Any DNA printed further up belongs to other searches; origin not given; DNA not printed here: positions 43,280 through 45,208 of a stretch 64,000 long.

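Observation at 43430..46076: WbpB/WbpD/WbpE-like route to a 2,3-diacetamido uronic acid, with acetyltransferase and aminotransferase fused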

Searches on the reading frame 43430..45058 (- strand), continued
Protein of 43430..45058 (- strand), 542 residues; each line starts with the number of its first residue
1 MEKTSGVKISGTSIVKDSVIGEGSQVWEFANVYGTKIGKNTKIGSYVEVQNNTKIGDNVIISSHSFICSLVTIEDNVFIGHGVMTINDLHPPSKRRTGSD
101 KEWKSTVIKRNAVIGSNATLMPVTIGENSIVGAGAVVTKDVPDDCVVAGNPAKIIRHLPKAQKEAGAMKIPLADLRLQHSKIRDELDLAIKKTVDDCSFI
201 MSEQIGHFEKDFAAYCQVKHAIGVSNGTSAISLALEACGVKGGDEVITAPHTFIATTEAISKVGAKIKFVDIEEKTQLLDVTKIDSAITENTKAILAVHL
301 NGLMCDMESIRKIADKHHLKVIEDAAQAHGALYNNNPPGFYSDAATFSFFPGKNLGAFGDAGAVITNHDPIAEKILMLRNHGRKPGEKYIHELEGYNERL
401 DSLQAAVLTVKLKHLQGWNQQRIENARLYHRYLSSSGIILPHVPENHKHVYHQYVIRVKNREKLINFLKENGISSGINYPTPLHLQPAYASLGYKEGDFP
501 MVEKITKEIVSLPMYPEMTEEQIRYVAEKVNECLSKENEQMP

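Call 24: find_related_loci(query=window:43430-45058:-, collection=genome_contigs, flank=10000)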
Query window:43430-45058:- (542 aa) in genome_contigs; peptide patterns used: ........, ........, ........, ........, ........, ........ (x = any residue, [..] = any of these).
89 stretches matched a pattern; 33 encode a relative of the query (tblastn E <= 1e-3); 33 distinct loci.
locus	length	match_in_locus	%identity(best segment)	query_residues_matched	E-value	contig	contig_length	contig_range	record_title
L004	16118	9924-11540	81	1-537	0e+0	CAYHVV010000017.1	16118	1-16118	MAG TPA_asm: uncultured Methanosarcinales archaeon isolate ERP119705_co15_611 genome assembly, contig: NODE_3809_length_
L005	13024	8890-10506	80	1-537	0e+0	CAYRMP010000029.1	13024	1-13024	MAG TPA_asm: uncultured Methanosarcinales archaeon isolate binchicken_co38_613 genome assembly, contig: NODE_10136_lengt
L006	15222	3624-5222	78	1-537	0e+0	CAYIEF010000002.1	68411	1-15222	MAG TPA_asm: uncultured Methanosarcinales archaeon isolate ERP119705_co19_172 genome assembly, contig: NODE_181_length_6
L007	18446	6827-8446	79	3-539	0e+0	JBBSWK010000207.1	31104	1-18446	MAG: Nanoarchaeota archaeon isolate H51-bin025_1 H51_bin025_1_000000000211, whole genome shotgun sequence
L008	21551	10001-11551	48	20-534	4e-156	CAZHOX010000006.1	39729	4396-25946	MAG TPA_asm: uncultured Anaerolinea sp. isolate binchicken_co197_320 genome assembly, contig: NODE_1130_length_39729_cov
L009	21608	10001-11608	43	8-537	1e-138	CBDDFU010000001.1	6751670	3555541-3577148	MAG: Pirellulales bacterium isolate 6e7ebcb4-9be1-4cbf-999d-007ef4825789 genome assembly, contig: contig_1, whole genome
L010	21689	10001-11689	41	9-537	2e-136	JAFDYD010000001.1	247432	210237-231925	MAG: Bacteroidetes bacterium isolate SZAS-41 BACT-AMP-7__1__length-247432, whole genome shotgun sequence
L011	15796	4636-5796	53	145-529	3e-127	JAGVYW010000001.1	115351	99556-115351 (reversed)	Candidatus Woesearchaeota archaeon isolate RIFCSPHIGHO2_02_FULL_32_12 rifcsphigho2_02_scaffold_437, whole genome shotgun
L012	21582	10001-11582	52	7-531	7e-119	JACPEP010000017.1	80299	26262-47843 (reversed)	MAG: Chloroflexi bacterium isolate NC_groundwater_338_Ag_B-0.1um_58_18 GD18-4_B1_scaffold_699899, whole genome shotgun s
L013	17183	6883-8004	49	168-540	6e-112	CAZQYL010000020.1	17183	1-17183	MAG TPA_asm: uncultured Ignavibacteriales bacterium isolate SRP107338_co1_91 genome assembly, contig: NODE_3385_length_1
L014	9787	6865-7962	49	168-536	9e-111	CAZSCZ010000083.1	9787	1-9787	MAG TPA_asm: uncultured Spirochaetia bacterium isolate binchicken_co256_261 genome assembly, contig: NODE_18985_length_9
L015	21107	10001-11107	49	168-535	2e-108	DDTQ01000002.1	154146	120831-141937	MAG TPA_asm: Ignavibacteria bacterium UBA2360 UBA2360_contig_710, whole genome shotgun sequence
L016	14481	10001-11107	48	168-535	6e-107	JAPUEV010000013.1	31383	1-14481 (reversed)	MAG: Ignavibacteria bacterium isolate labscale reactor_MAG34 NODE_1049_length_31383_cov_5.307552, whole genome shotgun s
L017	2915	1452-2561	47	168-536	7e-111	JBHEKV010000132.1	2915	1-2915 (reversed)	MAG: Ignavibacteria bacterium isolate bin.560 k141_4421630, whole genome shotgun sequence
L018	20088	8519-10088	49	14-534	7e-134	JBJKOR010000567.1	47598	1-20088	MAG: Anaerolineales bacterium isolate Bin_10 S1Ck127_1385262_flag_0_multi_7.4677_len_47598, whole genome shotgun sequenc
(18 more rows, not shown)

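Call 48: search_protein_families(library=ncbifam, proteins=[L003:19802-21121:+, L003:9006-10004:+, L003:18557-19705:+], max_evalue=1e-20)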
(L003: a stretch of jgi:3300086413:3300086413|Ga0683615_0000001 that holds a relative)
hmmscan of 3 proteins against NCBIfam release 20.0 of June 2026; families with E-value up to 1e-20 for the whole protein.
L003:19802-21121:+ (439 aa): 7 families
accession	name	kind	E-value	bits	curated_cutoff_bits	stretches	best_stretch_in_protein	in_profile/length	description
TIGR03026.1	NDP-sugDHase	subfamily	4.7e-118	394.5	189.8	1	1-420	1-411/413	nucleotide sugar dehydrogenase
NF041297.1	UDPGDh_AglM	equivalog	7.5e-95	318.4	670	1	1-431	1-424/429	UDP-glucose 6-dehydrogenase AglM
NF047673.2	TeichurnBiosyTuaD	equivalog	1.2e-78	265.2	700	1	2-366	3-365/439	UDP-glucose 6-dehydrogenase TuaD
NF040825.1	UDPMaNacDH_Arch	equivalog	4.6e-39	134.5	750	1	1-357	1-352/418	UDP-N-acetyl-D-mannosamine dehydrogenase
NF011631.0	PRK15057.1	equivalog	5.2e-36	124.6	757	1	1-356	1-339/388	UDP-glucose 6-dehydrogenase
NF008286.0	PRK11064.1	equivalog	1.4e-32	112.9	459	1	2-421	5-416/420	UDP-N-acetyl-D-mannosamine dehydrogenase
NF011729.0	PRK15182.1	equivalog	3e-21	75.7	592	1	2-359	8-360/425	Vi polysaccharide biosynthesis UDP-N-acetylglucosamine C-6 dehydrogenase TviB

L003:9006-10004:+ (332 aa): 3 families
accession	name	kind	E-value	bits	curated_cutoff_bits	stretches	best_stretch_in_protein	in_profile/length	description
NF040723.1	UDP-GlcNAcDh_Arch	equivalog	2.5e-45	155.3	450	1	1-321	1-299/302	UDP-N-acetylglucosamine 3-dehydrogenase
TIGR04380.1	myo_inos_iolG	equivalog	7.4e-28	97.4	355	1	1-326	2-326/330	inositol 2-dehydrogenase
NF008607.0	PRK11579.1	subfamily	9.7e-24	84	330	1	3-149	7-151/346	oxidoreductase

L003:18557-19705:+ (382 aa): 1 family
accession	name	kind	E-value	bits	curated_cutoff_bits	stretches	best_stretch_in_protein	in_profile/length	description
TIGR04380.1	myo_inos_iolG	equivalog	2.6e-24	85.7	355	1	10-153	1-145/330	inositol 2-dehydrogenase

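Call 62: find_encoding_contigs(protein=P0036, flank=8000, max_places=1)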
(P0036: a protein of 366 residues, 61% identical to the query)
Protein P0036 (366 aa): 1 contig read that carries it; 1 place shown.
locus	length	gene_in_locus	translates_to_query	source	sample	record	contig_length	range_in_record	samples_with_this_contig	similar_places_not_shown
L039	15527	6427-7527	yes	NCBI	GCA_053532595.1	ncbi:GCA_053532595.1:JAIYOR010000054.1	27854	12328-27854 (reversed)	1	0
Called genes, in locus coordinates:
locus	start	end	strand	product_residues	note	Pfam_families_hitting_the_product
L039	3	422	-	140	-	?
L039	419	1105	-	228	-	PF00696:AA_kinase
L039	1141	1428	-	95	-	PF04010:DUF357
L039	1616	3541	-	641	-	PF01835:MG2 (faint)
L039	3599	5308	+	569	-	PF07973:tRNA_SAD, PF00587:tRNA-synt_2b, PF03129:HGTP_anticodon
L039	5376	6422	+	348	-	PF01408:GFO_IDH_MocA, PF03447:NAD_binding_3 (weak), PF22725:GFO_IDH_MocA_C3, PF02894:GFO_IDH_MocA_C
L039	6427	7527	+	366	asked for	PF00266:Aminotran_5, PF00155:Aminotran_1_2 (weak), PF01041:DegT_DnrJ_EryC1, PF01053:Cys_Met_Meta_PP (weak), PF01212:Beta_elim_lyase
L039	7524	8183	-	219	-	PF25084:LbH_EIF2B (weak), PF25087:GMPPB_C (weak), PF00132:Hexapep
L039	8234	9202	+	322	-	PF00106:adh_short (weak), PF01370:Epimerase, PF02719:Polysacc_synt_2, PF04321:RmlD_sub_bind, PF01073:3Beta_HSD, PF07993:NAD_binding_4, PF13460:NAD_binding_10 (weak), PF16363:GDP_Man_Dehyd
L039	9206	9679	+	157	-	-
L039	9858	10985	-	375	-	PF00657:Lipase_GDSL, PF13472:Lipase_GDSL_2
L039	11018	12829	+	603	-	PF13522:GATase_6, PF13537:GATase_7, PF00733:Asn_synthase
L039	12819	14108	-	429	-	PF01943:Polysacc_synt, PF13440:Polysacc_synt_3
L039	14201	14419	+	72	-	-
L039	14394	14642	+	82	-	-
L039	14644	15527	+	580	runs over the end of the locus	PF02543:Carbam_trans_N, PF00814:TsaD (weak), PF16861:Carbam_trans_C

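Call 63: find_encoding_contigs(protein=P0016, flank=4000, max_places=1)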
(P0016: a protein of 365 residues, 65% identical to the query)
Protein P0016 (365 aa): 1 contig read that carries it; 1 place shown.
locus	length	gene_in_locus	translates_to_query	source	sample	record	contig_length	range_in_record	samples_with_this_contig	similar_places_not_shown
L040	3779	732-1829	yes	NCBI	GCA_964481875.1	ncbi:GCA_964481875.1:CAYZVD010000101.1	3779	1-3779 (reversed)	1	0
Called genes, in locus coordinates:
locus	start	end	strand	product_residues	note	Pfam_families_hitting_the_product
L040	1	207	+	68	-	?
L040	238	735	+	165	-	PF25084:LbH_EIF2B, PF25087:GMPPB_C (weak), PF00132:Hexapep, PF14602:Hexapep_2 (weak)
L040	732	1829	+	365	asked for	PF00155:Aminotran_1_2 (weak), PF01041:DegT_DnrJ_EryC1, PF00266:Aminotran_5, PF01053:Cys_Met_Meta_PP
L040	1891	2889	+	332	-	PF00106:adh_short (weak), PF04321:RmlD_sub_bind, PF01073:3Beta_HSD, PF01370:Epimerase, PF02719:Polysacc_synt_2, PF07993:NAD_binding_4 (weak), PF16363:GDP_Man_Dehyd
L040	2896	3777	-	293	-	?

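Call 83: search_protein_representatives(protein=window:43430-45058:-)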
Query: 542 residues. Proteins with E-value up to 0.001 (for the whole library): 107395; up to 1e-10: 45461; up to 1e-30: 10742. The best 150 are listed.
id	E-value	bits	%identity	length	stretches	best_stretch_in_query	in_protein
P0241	1.1e-131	456.4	47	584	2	35-535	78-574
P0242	2.2e-129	448.8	48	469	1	71-533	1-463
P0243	1.1e-124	433.3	46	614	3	164-532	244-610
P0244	4.8e-124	431.2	45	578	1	14-532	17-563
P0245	2.9e-116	405.5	36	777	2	170-529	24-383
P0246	3.1e-114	398.8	51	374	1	167-533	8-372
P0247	3.4e-112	392.1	51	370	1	168-538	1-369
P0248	6.8e-110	384.5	49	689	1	163-537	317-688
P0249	7.5e-110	384.4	50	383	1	169-531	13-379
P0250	1.2e-109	383.6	41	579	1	10-534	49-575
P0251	1.6e-108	380.0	49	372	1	168-535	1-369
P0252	1.0e-107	377.3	49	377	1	168-535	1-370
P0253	9.4e-107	374.1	40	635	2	42-534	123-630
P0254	2.6e-105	369.4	50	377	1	168-529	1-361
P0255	3.3e-105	369.1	47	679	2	166-532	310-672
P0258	2.3e-104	366.3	49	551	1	167-533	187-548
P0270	8.8e-102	357.7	47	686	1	168-537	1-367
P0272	1.5e-101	356.9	48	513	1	168-532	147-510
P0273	1.8e-101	356.7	48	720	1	170-530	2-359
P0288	2.4e-98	346.4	47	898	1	165-532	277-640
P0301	3.0e-97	342.8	46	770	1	160-534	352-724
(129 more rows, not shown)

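Call 84: search_protein_families(library=pfam, proteins=[P0248, P0255, P0301, P0270, P0273, P0245, P0288, P0258, P0243, P0272], max_evalue=0.000001)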
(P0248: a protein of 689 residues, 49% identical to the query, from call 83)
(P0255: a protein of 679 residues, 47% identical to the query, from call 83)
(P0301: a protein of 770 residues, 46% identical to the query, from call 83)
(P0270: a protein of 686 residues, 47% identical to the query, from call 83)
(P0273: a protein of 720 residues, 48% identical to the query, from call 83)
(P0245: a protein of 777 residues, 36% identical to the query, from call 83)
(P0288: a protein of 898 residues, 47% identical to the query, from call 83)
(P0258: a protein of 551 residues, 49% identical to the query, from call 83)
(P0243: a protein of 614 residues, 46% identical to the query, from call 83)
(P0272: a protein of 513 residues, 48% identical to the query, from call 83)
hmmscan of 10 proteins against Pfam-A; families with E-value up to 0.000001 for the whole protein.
P0248 (689 aa): 4 families
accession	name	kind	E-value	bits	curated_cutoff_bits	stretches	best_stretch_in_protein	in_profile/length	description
PF01041.23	DegT_DnrJ_EryC1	-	3.6e-127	424.9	19.8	1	336-681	3-359/360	DegT/DnrJ/EryC1/StrS aminotransferase family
PF01408.29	GFO_IDH_MocA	-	3.1e-22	79.9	24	1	2-117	1-120/120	Oxidoreductase family, NAD-binding Rossmann fold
PF22725.1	GFO_IDH_MocA_C3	-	2.2e-13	50.7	27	1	126-233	2-121/124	GFO/IDH/MocA C-terminal domain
PF00155.27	Aminotran_1_2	-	4.2e-08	33.2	19.7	1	351-532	36-245/361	Aminotransferase class I and II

P0255 (679 aa): 2 families
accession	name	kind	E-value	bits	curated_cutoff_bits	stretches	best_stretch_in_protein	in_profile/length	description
PF01041.23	DegT_DnrJ_EryC1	-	2.6e-130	435.3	19.8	1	328-670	5-359/360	DegT/DnrJ/EryC1/StrS aminotransferase family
PF00266.25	Aminotran_5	-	1.2e-09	38.1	21.5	1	348-473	44-181/371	Aminotransferase class-V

P0301 (770 aa): 4 families
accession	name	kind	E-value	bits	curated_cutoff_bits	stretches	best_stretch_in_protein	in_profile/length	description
PF01041.23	DegT_DnrJ_EryC1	-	4e-119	398.5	19.8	1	377-720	6-359/360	DegT/DnrJ/EryC1/StrS aminotransferase family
PF01408.29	GFO_IDH_MocA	-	6.5e-27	95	24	1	6-125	1-120/120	Oxidoreductase family, NAD-binding Rossmann fold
PF22725.1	GFO_IDH_MocA_C3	-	6.5e-14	52.4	27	1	133-241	1-122/124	GFO/IDH/MocA C-terminal domain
PF02894.22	GFO_IDH_MocA_C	-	9.4e-10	39.1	22.9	1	167-338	42-217/218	Oxidoreductase family, C-terminal alpha/beta domain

P0270 (686 aa): 9 families
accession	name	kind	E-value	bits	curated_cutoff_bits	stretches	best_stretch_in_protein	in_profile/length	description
PF01041.23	DegT_DnrJ_EryC1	-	1e-118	397.1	19.8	1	15-360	3-359/360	DegT/DnrJ/EryC1/StrS aminotransferase family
PF01370.27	Epimerase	-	5e-46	157.5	20.9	1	373-612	1-239/240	NAD dependent epimerase/dehydratase family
PF16363.11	GDP_Man_Dehyd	-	5e-40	138.4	27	1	375-677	2-331/332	GDP-mannose 4,6 dehydratase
PF01073.25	3Beta_HSD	-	1.9e-25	89.9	22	1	374-600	1-228/280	3-beta hydroxysteroid dehydrogenase/isomerase family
PF02719.21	Polysacc_synt_2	-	2.5e-11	43.7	20.2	1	373-632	1-248/293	Polysaccharide biosynthesis protein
PF13460.12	NAD_binding_10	-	6.4e-09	36.4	27.2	1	377-545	1-144/184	NAD(P)H-binding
PF07993.18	NAD_binding_4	-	1.3e-08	34.8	20.1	1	375-596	1-257/258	Male sterility protein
PF00266.25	Aminotran_5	-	2e-08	34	21.5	1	19-162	26-180/371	Aminotransferase class-V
PF04321.23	RmlD_sub_bind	-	1.7e-07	31.1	27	1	372-657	2-258/287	RmlD substrate binding domain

P0273 (720 aa): 5 families
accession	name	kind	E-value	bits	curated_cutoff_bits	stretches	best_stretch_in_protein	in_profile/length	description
PF01041.23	DegT_DnrJ_EryC1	-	4.7e-122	408.1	19.8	1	14-359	3-359/360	DegT/DnrJ/EryC1/StrS aminotransferase family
PF01408.29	GFO_IDH_MocA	-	2.8e-25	89.8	24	1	381-500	1-120/120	Oxidoreductase family, NAD-binding Rossmann fold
PF22725.1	GFO_IDH_MocA_C3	-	1e-12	48.6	27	1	511-621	4-123/124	GFO/IDH/MocA C-terminal domain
PF02894.22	GFO_IDH_MocA_C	-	4.7e-08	33.5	22.9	1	543-714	43-213/218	Oxidoreductase family, C-terminal alpha/beta domain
PF01053.26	Cys_Met_Meta_PP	-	3.8e-07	29.5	27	0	39-167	56-184/381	Cys/Met metabolism PLP-dependent enzyme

P0245 (777 aa): 3 families
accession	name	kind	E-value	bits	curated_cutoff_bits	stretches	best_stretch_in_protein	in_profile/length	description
PF01041.23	DegT_DnrJ_EryC1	-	7.3e-223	739.7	19.8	2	414-770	2-359/360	DegT/DnrJ/EryC1/StrS aminotransferase family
PF00155.27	Aminotran_1_2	-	4.1e-14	53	19.7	1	438-561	44-189/361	Aminotransferase class I and II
PF01053.26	Cys_Met_Meta_PP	-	8.1e-07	28.4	27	0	437-559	53-175/381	Cys/Met metabolism PLP-dependent enzyme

P0288 (898 aa): 6 families
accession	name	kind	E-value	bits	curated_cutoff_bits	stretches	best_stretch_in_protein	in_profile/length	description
PF01041.23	DegT_DnrJ_EryC1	-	5.4e-129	430.9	19.8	1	296-638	5-359/360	DegT/DnrJ/EryC1/StrS aminotransferase family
PF03331.19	LpxC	-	5.3e-38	131.5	27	1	4-264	1-266/268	UDP-3-O-acyl N-acetylglycosamine deacetylase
PF00535.33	Glycos_transf_2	-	2.1e-13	51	23.3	1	652-788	1-142/168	Glycosyl transferase family 2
PF01053.26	Cys_Met_Meta_PP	-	5.3e-12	45.4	27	1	315-494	52-230/381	Cys/Met metabolism PLP-dependent enzyme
PF00155.27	Aminotran_1_2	-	4e-11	43.2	19.7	1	294-493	18-247/361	Aminotransferase class I and II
PF00266.25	Aminotran_5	-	6.1e-09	35.8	21.5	1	290-443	18-182/371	Aminotransferase class-V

P0258 (551 aa): 4 families
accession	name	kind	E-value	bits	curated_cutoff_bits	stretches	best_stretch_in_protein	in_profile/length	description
PF01041.23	DegT_DnrJ_EryC1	-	1.3e-126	423.2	19.8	1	201-545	2-359/360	DegT/DnrJ/EryC1/StrS aminotransferase family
PF13419.12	HAD_2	-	7e-15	56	23.8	1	15-180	2-177/178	Haloacid dehalogenase-like hydrolase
PF00702.32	Hydrolase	-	4.6e-13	50.4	26.4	1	12-173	2-189/191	haloacid dehalogenase-like hydrolase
PF00266.25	Aminotran_5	-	7.1e-07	28.9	21.5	0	225-385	45-215/371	Aminotransferase class-V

P0243 (614 aa): 4 families
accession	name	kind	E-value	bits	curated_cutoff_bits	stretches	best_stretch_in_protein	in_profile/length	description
PF01041.23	DegT_DnrJ_EryC1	-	1.1e-115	387.2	19.8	1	262-608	3-359/360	DegT/DnrJ/EryC1/StrS aminotransferase family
PF00132.30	Hexapep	-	1e-26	91.9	27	1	159-193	1-35/36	Bacterial transferase hexapeptide (six repeats)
PF25084.1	LbH_EIF2B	-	1.2e-11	45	54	0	80-180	16-105/105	EIF2B subunit epsilon LbH domain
PF01053.26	Cys_Met_Meta_PP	-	5.4e-07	28.9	27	1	286-411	55-180/381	Cys/Met metabolism PLP-dependent enzyme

P0272 (513 aa): 4 families
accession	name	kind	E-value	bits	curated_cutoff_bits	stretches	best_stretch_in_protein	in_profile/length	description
PF01041.23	DegT_DnrJ_EryC1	-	1.8e-117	393.1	19.8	1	161-508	3-359/360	DegT/DnrJ/EryC1/StrS aminotransferase family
PF00155.27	Aminotran_1_2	-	1e-11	45.1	19.7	1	175-359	34-246/361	Aminotransferase class I and II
PF00266.25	Aminotran_5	-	1.1e-08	34.9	21.5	1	182-344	43-213/371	Aminotransferase class-V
PF01212.27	Beta_elim_lyase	-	6.4e-07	29.4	27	1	182-348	32-214/288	Beta-eliminating lyase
